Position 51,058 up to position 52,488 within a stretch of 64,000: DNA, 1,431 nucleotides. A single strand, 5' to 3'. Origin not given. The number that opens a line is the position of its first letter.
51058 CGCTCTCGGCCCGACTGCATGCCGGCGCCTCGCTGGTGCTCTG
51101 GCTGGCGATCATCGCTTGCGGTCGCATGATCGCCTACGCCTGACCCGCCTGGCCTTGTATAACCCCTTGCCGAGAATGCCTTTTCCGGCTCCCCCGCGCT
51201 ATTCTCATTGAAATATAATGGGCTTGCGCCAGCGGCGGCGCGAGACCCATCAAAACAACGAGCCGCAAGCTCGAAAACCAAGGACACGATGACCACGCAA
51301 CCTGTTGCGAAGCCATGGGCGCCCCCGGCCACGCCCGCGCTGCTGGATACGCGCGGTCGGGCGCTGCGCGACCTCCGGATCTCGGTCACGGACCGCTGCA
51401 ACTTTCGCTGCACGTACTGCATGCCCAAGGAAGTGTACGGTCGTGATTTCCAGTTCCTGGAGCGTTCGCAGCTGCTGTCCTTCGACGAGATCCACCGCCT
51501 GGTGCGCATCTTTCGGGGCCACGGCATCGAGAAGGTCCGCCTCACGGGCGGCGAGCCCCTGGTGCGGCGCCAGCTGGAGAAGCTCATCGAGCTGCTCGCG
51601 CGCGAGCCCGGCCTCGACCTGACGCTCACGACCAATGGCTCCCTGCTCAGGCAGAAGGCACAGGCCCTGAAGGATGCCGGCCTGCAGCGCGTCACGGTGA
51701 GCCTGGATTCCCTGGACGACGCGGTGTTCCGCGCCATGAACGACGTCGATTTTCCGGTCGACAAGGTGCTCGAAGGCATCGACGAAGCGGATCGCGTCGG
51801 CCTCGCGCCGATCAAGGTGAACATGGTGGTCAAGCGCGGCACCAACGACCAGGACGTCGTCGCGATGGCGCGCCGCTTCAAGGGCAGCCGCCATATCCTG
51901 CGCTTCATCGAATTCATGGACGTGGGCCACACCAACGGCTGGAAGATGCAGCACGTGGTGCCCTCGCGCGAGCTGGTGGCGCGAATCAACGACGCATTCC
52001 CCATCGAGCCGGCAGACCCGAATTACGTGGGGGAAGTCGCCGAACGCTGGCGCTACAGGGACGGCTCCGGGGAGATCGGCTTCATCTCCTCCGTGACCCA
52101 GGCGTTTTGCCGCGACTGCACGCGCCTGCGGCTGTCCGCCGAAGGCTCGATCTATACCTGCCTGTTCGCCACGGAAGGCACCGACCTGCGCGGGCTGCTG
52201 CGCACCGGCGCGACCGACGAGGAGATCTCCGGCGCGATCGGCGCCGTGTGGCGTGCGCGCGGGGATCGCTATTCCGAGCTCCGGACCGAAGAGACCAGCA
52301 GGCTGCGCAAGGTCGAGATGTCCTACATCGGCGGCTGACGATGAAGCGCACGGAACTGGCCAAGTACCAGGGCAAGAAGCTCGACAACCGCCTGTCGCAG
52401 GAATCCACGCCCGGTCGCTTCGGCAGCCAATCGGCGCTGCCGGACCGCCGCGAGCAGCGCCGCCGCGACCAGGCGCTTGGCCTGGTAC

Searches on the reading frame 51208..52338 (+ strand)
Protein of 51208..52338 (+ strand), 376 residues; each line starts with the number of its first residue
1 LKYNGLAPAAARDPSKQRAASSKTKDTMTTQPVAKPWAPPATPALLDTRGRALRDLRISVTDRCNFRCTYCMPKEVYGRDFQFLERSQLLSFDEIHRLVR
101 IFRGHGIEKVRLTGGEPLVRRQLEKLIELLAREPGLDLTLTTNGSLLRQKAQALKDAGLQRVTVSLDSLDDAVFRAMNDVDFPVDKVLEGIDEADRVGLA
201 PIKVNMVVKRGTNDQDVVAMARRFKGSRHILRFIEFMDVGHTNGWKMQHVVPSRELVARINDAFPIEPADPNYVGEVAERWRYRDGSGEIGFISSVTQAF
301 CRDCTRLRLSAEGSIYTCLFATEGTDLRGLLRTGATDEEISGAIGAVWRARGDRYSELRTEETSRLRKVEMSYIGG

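Call 56: search_protein_families(library=pfam, proteins=[window:51208-52338:+], max_evalue=0.01)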
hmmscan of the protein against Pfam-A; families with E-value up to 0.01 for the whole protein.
window:51208-52338:+ (376 aa): 3 families
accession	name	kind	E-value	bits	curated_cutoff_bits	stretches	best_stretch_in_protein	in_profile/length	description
PF06463.18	Mob_synth_C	-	6e-38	130.1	37.4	1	231-356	3-127/128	Molybdenum Cofactor Synthesis C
PF04055.27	Radical_SAM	-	3.9e-35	121.9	29.5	1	58-222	1-164/166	Radical SAM superfamily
PF13353.11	Fer4_12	-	9.1e-06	26.5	22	1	62-156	13-103/137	4Fe-4S single cluster domain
